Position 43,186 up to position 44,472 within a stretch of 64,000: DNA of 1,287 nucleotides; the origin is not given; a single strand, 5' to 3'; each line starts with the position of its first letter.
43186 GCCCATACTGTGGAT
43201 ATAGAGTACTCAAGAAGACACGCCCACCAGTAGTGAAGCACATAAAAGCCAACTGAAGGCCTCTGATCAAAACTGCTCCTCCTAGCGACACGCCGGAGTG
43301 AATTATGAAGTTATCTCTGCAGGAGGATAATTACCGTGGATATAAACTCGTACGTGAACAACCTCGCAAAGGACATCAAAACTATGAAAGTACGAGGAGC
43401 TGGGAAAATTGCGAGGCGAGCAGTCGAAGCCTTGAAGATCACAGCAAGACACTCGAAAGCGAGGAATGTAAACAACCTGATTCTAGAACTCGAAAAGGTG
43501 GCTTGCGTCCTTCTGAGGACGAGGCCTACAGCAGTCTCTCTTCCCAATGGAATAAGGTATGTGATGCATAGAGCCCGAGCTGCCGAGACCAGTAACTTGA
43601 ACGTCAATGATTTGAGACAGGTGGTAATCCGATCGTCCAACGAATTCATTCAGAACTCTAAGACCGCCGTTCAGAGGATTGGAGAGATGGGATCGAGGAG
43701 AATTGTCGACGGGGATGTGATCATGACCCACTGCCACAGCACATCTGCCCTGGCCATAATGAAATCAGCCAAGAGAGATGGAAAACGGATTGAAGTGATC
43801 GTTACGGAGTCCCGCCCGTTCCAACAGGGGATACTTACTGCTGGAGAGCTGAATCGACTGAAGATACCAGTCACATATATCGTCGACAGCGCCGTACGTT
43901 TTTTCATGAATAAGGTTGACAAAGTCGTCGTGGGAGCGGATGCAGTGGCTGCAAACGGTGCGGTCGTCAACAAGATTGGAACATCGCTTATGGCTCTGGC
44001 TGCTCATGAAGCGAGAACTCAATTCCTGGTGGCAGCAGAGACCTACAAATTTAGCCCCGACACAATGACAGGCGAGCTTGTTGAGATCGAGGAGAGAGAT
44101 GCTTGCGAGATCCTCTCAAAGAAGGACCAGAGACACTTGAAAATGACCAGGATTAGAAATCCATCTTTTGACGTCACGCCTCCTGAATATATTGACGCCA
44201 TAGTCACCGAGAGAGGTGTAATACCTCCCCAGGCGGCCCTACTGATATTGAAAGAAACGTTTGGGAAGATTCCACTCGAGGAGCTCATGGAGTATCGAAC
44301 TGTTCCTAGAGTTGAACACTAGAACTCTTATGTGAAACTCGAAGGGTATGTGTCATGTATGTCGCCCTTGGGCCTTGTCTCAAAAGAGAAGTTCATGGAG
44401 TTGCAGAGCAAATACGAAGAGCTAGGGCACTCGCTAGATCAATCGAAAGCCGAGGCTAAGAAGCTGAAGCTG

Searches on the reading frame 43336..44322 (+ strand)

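Call 65: search_protein_families(library=pfam, proteins=[window:43336-44322:+], max_evalue=0.00001)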
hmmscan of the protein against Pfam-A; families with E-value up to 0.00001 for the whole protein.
window:43336-44322:+ (328 aa): 1 family
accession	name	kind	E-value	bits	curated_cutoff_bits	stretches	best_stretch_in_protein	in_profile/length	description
PF01008.23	IF-2B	-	4.1e-92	308.8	22.4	1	18-298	1-280/280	Initiation factor 2 subunit family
